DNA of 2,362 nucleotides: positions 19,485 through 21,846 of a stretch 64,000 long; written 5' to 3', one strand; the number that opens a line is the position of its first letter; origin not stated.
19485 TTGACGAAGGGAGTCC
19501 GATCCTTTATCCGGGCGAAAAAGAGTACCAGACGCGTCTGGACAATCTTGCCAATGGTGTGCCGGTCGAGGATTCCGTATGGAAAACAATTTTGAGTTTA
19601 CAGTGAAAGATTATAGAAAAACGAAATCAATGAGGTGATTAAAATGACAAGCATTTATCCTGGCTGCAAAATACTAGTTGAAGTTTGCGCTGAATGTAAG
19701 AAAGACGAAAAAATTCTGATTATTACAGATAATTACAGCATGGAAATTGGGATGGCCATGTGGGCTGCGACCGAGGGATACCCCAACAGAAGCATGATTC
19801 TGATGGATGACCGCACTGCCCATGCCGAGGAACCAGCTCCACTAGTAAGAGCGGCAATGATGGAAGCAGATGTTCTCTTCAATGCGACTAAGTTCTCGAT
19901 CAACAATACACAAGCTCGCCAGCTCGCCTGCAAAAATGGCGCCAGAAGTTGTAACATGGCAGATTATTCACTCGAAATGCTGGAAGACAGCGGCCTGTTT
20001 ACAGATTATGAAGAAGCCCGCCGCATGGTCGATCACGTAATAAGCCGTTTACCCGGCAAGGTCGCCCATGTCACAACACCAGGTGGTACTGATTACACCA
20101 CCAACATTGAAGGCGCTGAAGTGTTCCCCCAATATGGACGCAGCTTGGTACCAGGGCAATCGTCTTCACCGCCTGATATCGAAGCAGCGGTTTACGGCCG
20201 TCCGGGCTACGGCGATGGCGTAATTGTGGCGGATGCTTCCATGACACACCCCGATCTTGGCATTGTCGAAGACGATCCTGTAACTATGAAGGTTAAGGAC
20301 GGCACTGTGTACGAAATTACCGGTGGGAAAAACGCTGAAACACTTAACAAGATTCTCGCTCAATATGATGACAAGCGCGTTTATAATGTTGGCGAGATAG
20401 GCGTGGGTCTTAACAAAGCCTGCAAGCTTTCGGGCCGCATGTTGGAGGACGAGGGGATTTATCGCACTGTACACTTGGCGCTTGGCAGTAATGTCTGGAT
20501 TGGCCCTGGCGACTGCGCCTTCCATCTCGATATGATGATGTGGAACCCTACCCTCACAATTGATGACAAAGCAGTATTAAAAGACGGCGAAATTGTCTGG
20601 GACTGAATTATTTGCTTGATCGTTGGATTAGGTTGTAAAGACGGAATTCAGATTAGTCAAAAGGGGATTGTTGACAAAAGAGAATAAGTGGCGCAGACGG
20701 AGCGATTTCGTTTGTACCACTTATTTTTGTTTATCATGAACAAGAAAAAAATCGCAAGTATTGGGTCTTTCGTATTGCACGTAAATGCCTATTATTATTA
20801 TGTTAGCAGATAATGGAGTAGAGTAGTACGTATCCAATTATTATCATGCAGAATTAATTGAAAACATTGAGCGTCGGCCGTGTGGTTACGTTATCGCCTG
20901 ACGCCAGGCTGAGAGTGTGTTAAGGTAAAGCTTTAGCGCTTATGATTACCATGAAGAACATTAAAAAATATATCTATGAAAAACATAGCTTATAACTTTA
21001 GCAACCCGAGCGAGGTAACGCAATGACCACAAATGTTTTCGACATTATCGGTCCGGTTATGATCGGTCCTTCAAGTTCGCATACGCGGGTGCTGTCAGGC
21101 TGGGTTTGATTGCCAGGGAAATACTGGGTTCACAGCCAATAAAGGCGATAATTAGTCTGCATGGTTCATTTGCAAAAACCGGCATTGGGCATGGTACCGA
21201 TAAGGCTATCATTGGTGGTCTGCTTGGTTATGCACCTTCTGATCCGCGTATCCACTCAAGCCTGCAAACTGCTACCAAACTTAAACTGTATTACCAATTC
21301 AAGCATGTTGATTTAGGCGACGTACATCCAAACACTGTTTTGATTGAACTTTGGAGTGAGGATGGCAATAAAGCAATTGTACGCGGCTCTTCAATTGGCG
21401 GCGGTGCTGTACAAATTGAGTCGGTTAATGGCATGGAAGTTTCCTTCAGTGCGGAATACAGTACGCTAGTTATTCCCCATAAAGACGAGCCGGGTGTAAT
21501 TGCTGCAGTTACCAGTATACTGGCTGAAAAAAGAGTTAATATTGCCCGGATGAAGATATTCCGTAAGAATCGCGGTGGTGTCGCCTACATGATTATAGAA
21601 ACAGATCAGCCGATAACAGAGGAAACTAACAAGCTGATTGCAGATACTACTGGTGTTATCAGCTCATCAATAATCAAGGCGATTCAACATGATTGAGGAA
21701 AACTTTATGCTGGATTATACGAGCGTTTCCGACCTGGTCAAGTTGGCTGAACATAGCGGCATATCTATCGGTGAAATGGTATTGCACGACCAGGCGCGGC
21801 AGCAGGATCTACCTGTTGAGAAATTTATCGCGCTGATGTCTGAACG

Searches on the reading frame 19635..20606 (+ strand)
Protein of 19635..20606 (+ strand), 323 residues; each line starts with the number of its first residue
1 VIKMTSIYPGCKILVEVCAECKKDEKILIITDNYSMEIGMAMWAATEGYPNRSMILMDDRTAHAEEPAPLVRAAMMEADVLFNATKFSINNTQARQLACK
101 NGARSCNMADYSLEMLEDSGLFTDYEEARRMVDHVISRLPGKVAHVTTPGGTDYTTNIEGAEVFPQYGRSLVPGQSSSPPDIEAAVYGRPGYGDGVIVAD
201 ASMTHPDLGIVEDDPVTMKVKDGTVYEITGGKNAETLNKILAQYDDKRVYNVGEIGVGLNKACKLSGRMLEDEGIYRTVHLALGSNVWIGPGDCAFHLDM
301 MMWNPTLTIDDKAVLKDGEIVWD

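Call 6: search_protein_families(library=pfam, proteins=[window:19635-20606:+])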
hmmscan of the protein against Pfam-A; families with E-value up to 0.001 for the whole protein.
window:19635-20606:+ (323 aa): 0 families

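Call 24: list_cluster_members(proteins=[P0123, window:19635-20603:+, window:4556-5539:+])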
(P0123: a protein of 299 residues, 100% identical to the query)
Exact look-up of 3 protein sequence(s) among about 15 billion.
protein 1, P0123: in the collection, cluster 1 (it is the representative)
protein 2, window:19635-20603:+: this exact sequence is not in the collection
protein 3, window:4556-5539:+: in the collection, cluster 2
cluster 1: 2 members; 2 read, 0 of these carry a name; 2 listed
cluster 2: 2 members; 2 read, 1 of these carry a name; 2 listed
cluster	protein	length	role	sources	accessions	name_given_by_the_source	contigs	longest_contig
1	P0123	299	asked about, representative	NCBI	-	-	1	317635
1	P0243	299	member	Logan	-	-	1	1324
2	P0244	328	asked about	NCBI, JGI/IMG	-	gluconate 2-dehydrogenase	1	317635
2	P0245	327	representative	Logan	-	-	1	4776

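Call 31: search_protein_families(library=ncbifam, proteins=[window:19635-20606:+], max_evalue=0.00001)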
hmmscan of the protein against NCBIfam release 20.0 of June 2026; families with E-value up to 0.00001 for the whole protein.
window:19635-20606:+ (323 aa): 0 families

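Call 38: find_homologous_proteins(query=window:19635-20603:+, max_evalue=1e-60)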
Query window:19635-20603:+ (323 aa): 117 proteins with E <= 1e-60 among 1376 candidates.
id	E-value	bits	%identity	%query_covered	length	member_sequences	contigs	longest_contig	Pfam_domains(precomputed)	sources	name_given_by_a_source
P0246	1.6e-190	650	89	99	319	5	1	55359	PF26233.1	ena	-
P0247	3.9e-162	557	77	99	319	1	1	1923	PF26233.1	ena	-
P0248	7.0e-162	556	76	99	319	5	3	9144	PF26233.1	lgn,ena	-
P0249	3.6e-161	554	77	97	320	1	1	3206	PF26233.1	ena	-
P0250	9.3e-155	533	75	97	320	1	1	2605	PF26233.1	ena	-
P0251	2.8e-114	400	56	99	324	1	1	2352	PF26233.1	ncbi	-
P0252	1.2e-104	368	52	98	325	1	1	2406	PF02073.21,PF26233.1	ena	-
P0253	2.8e-103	364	51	98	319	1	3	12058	PF26233.1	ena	-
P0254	8.6e-103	362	51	97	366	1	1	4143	PF26233.1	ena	-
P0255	2.1e-102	361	51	98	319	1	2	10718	PF02073.21,PF26233.1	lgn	-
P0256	2.5e-102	360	50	98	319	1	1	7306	PF02073.21,PF26233.1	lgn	-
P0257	3.5e-102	360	50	98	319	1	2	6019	PF02073.21,PF26233.1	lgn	-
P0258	6.0e-102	359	51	97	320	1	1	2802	PF26233.1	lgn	-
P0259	6.7e-102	359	50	98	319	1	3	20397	PF26233.1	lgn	-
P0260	1.0e-101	358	52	98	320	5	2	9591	PF26233.1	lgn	-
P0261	1.3e-101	358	50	97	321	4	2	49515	PF02073.21,PF26233.1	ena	-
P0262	6.1e-101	356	52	97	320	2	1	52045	PF26233.1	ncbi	-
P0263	1.7e-100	354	52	98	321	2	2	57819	PF26233.1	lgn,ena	-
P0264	2.0e-100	354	50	97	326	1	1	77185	PF26233.1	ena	-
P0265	2.2e-100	354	51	98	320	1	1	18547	PF26233.1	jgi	jgi:leucyl aminopeptidase (aminopeptidase T)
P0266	4.4e-100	353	51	98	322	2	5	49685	PF26233.1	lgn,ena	-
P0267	4.9e-100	353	49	97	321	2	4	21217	PF26233.1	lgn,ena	-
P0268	6.1e-100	353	50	98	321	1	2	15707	PF26233.1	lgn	-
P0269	1.0e-99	352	49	98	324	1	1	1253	PF26233.1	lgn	-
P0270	1.1e-99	352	49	100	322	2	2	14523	PF26233.1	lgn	-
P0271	2.3e-99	351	49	98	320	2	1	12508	PF26233.1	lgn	-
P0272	2.3e-99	351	52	98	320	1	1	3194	PF26233.1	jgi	jgi:leucyl aminopeptidase (aminopeptidase T)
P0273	9.9e-99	349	50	97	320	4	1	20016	PF26233.1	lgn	-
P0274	1.4e-98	348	51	97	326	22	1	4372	PF26233.1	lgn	-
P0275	1.6e-98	348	49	97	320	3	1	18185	PF26233.1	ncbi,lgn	-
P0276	1.8e-98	348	49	98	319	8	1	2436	PF26233.1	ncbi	-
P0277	3.7e-98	347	50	97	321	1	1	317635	PF02073.21,PF26233.1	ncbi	-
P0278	5.0e-98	346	50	98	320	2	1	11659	PF02073.21,PF26233.1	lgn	-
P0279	8.1e-98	346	50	97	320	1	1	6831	PF26233.1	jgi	jgi:leucyl aminopeptidase (aminopeptidase T)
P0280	9.7e-98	345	50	98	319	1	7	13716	PF26233.1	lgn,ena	-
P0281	1.3e-97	345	50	97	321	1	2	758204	PF02073.21,PF26233.1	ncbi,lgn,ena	-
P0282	1.5e-97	345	50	97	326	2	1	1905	PF26233.1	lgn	-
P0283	3.3e-97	344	50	97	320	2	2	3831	PF26233.1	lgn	-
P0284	5.4e-97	343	50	96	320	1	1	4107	PF26233.1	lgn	-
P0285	8.3e-97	342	50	97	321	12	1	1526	PF26233.1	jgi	-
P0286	8.8e-97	342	49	100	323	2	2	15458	PF26233.1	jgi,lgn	jgi:2,5-dihydroxypyridine 5,6-dioxygenase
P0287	1.6e-96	341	49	97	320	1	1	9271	PF26233.1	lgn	-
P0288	2.0e-96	341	50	97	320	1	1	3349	PF26233.1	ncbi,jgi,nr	ncbi:MAG: hypothetical protein LBE84_10410 [Planctomycetota bacterium]|jgi:leucyl aminopeptidase (am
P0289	2.3e-96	341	49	98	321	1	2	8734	PF26233.1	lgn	-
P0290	2.3e-96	341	49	97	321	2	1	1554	PF02073.21,PF26233.1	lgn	-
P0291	3.9e-96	340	48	100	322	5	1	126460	PF26233.1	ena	-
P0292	4.8e-96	340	49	100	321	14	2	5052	PF26233.1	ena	-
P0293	1.3e-95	338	48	98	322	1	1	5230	PF02073.21,PF26233.1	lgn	-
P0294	3.6e-95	337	48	98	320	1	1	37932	PF26233.1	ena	-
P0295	1.3e-93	332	49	97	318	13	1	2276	PF26233.1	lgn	-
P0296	2.8e-93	331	47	98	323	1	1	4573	PF26233.1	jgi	jgi:leucyl aminopeptidase (aminopeptidase T)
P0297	2.9e-93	331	47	97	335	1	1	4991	PF26233.1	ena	-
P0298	6.0e-93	330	49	98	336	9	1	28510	PF26233.1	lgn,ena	-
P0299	2.4e-92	328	46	98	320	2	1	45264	PF26233.1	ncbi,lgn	ncbi:MAG: aminopeptidase [Christensenellales bacterium]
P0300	3.2e-92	327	49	97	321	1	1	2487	PF02073.21,PF26233.1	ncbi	-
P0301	3.9e-92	327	49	96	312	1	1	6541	PF26233.1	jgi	jgi:leucyl aminopeptidase (aminopeptidase T)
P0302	4.5e-92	327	49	97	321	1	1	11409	PF02073.21,PF26233.1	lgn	-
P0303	6.2e-92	326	48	96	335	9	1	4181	PF26233.1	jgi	jgi:2,5-dihydroxypyridine 5,6-dioxygenase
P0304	6.6e-92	326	47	96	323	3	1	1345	PF26233.1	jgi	jgi:leucyl aminopeptidase (aminopeptidase T)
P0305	9.1e-92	326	47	97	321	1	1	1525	PF26233.1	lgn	-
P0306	2.9e-91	324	48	99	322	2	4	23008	PF26233.1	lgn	-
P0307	9.3e-91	322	47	97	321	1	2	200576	PF02073.21,PF26233.1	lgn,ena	-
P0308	9.9e-91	322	47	98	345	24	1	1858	PF26233.1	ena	-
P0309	1.2e-90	322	47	97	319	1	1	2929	PF02073.21,PF26233.1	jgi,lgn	-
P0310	1.4e-90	322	48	98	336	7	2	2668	PF26233.1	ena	-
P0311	3.5e-90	320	46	97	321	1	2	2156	PF26233.1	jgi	jgi:leucyl aminopeptidase (aminopeptidase T)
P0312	7.2e-90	319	48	96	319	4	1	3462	PF02073.21,PF26233.1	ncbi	-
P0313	9.0e-90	319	46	98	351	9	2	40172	PF02073.21,PF26233.1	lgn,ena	-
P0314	1.6e-89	318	46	96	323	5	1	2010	PF02073.21,PF26233.1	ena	-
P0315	1.8e-89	318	46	98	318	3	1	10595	PF02073.21,PF26233.1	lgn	-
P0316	1.0e-88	316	48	95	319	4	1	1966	PF26233.1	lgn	-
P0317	4.0e-88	314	47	96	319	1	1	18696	PF02073.21,PF26233.1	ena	-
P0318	1.5e-87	312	46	96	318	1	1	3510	PF02073.21,PF26233.1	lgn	-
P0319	4.2e-87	310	47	96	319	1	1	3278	PF02073.21,PF26233.1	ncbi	-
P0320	5.5e-87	310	46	98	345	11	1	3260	PF26233.1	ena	-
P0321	6.2e-87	310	46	97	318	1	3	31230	PF26233.1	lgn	-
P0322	6.6e-87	310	47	96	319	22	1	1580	PF02073.21,PF26233.1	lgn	-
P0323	7.0e-87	310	46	97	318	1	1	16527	PF02073.21,PF26233.1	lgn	-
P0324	1.7e-86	308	46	95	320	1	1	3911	PF26233.1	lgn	-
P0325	2.7e-86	308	46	95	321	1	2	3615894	PF26233.1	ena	-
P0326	3.3e-86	307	44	99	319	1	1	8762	PF02073.21,PF26233.1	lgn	-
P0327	3.3e-86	307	46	96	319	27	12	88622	PF26233.1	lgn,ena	-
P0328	9.8e-86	306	45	98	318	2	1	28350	PF02073.21,PF26233.1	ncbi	-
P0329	1.7e-85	305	47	95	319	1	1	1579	PF02073.21,PF26233.1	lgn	-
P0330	1.8e-85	305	45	97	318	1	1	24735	PF26233.1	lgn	-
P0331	2.0e-85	305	44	98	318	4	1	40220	PF02073.21,PF26233.1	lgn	-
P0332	2.3e-85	305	48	97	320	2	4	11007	PF02073.21,PF26233.1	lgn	-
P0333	1.1e-84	302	46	96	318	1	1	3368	PF02073.21,PF26233.1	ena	-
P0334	1.3e-84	302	46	96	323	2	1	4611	PF26233.1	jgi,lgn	-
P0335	1.3e-84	302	45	96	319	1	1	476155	PF26233.1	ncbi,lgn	-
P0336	1.7e-84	302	45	96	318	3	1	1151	PF02073.21,PF26233.1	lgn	-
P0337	8.1e-84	300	45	97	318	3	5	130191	PF02073.21,PF26233.1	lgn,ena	-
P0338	1.1e-83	299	45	96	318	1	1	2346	PF02073.21,PF26233.1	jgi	jgi:leucyl aminopeptidase (aminopeptidase T)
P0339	2.1e-83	298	44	95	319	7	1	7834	PF26233.1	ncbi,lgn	-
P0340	2.1e-83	298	46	98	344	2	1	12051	PF26233.1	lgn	-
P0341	2.7e-83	298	43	98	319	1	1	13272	PF26233.1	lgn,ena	-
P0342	5.5e-82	294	43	98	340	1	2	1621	PF26233.1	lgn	-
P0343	1.1e-81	293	43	96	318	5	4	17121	PF26233.1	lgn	-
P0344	1.7e-81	292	46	97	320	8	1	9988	PF02073.21,PF26233.1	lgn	-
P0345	4.2e-81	291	43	97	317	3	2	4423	PF26233.1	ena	-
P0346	5.6e-81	290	45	96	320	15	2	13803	PF02073.21,PF26233.1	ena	-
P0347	9.9e-81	289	45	96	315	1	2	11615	PF26233.1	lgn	-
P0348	1.1e-80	289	47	90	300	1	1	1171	PF02073.21,PF26233.1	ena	-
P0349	1.1e-80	289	46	96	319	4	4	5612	PF02073.21,PF26233.1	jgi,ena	-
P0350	1.2e-80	289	44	96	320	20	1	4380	PF02073.21,PF26233.1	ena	-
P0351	2.7e-80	288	45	97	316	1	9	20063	PF26233.1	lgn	-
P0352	3.0e-80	288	44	98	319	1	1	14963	PF26233.1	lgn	-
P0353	1.0e-79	286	45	96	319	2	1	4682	PF02073.21,PF26233.1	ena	-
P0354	1.4e-79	286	44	96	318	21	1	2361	PF26233.1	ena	-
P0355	6.0e-79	284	43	97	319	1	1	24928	PF02073.21,PF26233.1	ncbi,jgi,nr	ncbi:MAG: aminopeptidase [Eubacteriaceae bacterium]|jgi:leucyl aminopeptidase (aminopeptidase T)|nr:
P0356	1.7e-78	282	45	98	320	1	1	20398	PF26233.1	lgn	-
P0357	2.2e-77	278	43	97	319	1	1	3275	PF02073.21,PF26233.1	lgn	-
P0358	9.5e-77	276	42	98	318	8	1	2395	PF02073.21,PF26233.1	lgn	-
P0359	4.7e-74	267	42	97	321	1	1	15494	PF26233.1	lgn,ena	-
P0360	4.3e-71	258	42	97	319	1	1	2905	PF02073.21,PF26233.1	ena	-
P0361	4.0e-66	241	45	83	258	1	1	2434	PF26233.1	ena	-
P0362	1.7e-63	233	42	90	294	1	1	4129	PF26233.1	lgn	-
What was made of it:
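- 19635..20606 (+): NicX-like gene directly downstream of copy B. Homologues carry PF26233 (call 38).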

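Call 39: list_cluster_members(proteins=[P0246])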
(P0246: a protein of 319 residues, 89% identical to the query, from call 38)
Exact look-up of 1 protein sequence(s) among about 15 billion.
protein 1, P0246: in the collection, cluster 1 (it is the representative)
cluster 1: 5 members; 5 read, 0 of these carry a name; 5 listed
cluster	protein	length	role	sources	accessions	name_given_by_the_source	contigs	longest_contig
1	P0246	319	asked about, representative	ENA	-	-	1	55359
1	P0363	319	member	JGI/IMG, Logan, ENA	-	-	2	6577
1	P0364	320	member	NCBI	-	-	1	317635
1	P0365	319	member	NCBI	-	-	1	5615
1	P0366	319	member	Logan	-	-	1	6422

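Call 40: find_encoding_contigs(protein=P0366, flank=10000)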
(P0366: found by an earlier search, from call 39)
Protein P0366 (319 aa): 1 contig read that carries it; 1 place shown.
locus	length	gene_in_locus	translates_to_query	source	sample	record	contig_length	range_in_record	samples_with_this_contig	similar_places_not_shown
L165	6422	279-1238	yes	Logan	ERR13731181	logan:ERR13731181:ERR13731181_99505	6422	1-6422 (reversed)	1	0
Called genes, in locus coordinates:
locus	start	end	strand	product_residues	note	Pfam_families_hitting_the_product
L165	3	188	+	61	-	?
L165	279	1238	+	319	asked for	PF26233:NicX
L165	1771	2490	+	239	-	PF00392:GntR, PF07729:FCD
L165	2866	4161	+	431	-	PF13433:Peripla_BP_5, PF13458:Peripla_BP_6, PF01094:ANF_receptor, PF13433:Peripla_BP_5 (weak)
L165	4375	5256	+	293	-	PF02653:BPD_transp_2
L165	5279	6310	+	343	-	PF02653:BPD_transp_2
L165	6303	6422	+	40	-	?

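Call 41: find_encoding_contigs(protein=P0365, flank=10000)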
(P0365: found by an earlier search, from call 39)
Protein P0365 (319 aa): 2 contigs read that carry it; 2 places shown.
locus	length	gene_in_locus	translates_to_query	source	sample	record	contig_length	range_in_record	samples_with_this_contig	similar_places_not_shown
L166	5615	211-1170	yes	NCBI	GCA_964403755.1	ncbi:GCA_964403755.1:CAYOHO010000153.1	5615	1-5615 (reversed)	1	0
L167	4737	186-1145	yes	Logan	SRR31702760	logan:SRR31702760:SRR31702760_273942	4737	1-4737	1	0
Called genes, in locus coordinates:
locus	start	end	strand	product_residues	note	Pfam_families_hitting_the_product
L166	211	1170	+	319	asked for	PF26233:NicX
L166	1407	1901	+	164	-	PF01243:PNPOx_N, PF12900:Pyridox_ox_2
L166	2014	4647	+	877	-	-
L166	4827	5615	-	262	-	?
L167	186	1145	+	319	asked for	PF26233:NicX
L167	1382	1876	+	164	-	PF01243:PNPOx_N, PF12900:Pyridox_ox_2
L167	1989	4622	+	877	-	PF00005:ABC_tran (faint), PF02463:SMC_N (faint), PF13191:AAA_16 (faint), PF13304:AAA_21 (faint), PF13401:AAA_22 (faint), PF13481:AAA_25 (faint), PF13555:AAA_29 (faint), PF17755:UvrA_DNA-bind, +1 more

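Call 42: find_encoding_contigs(protein=P0363, flank=10000)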
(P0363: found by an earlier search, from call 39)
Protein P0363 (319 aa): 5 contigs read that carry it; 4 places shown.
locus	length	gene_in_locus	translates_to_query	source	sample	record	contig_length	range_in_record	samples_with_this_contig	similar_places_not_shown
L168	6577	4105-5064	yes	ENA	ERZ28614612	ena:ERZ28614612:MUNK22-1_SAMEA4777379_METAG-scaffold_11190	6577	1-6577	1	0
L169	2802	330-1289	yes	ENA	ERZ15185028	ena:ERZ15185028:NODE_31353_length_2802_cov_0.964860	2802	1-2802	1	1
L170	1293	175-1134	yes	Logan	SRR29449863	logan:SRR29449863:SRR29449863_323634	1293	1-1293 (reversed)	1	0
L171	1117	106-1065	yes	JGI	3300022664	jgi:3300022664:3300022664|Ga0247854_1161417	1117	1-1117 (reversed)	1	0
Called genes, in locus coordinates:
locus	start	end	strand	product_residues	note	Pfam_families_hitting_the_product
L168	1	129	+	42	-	?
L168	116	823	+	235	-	PF00005:ABC_tran, PF13304:AAA_21 (faint)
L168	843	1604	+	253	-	PF23441:SDR (weak), PF00106:adh_short, PF01370:Epimerase (weak), PF08659:KR, PF13561:adh_short_C2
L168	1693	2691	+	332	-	PF02615:Ldh_2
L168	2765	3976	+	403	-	PF02826:2-Hacid_dh_C (faint), PF05222:AlaDh_PNT_N, PF01262:AlaDh_PNT_C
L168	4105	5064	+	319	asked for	PF26233:NicX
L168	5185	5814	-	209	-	PF02525:Flavodoxin_2, PF03358:FMN_red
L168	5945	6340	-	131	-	PF01325:Fe_dep_repress, PF12802:MarR_2 (weak), PF13545:HTH_Crp_2 (faint), PF25213:HVO_A0261_N (weak), PF02742:Fe_dep_repr_C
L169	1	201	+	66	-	?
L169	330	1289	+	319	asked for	PF26233:NicX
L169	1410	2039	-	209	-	PF02525:Flavodoxin_2, PF03358:FMN_red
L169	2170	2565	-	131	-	PF01325:Fe_dep_repress, PF12802:MarR_2 (weak), PF13545:HTH_Crp_2 (faint), PF25213:HVO_A0261_N (weak), PF02742:Fe_dep_repr_C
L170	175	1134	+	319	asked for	PF26233:NicX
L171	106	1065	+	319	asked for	PF26233:NicX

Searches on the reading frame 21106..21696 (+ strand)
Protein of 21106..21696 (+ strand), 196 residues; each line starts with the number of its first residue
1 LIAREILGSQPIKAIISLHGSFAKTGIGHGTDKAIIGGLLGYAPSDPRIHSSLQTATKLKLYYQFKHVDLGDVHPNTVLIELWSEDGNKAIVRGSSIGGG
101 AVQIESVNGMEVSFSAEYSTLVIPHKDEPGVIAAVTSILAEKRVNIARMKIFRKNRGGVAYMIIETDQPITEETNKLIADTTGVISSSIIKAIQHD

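Call 31: search_protein_families(library=ncbifam, proteins=[window:21106-21696:+], max_evalue=0.00001)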
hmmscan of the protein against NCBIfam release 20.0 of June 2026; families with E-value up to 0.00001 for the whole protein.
window:21106-21696:+ (196 aa): 4 families
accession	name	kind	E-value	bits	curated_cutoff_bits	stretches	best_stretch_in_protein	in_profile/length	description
TIGR00719.1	sda_beta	equivalog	2.4e-50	171.2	161.2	1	2-174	31-204/208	L-serine ammonia-lyase, iron-sulfur-dependent subunit beta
TIGR01327.1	PGDH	equivalog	7.6e-19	67.9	454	1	46-189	380-522/525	phosphoglycerate dehydrogenase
TIGR00720.1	sda_mono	equivalog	5e-07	29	345.1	1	15-54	45-84/450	L-serine ammonia-lyase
NF008759.0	PRK11790.1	equivalog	2.2e-06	26.6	404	1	104-189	323-408/410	phosphoglycerate dehydrogenase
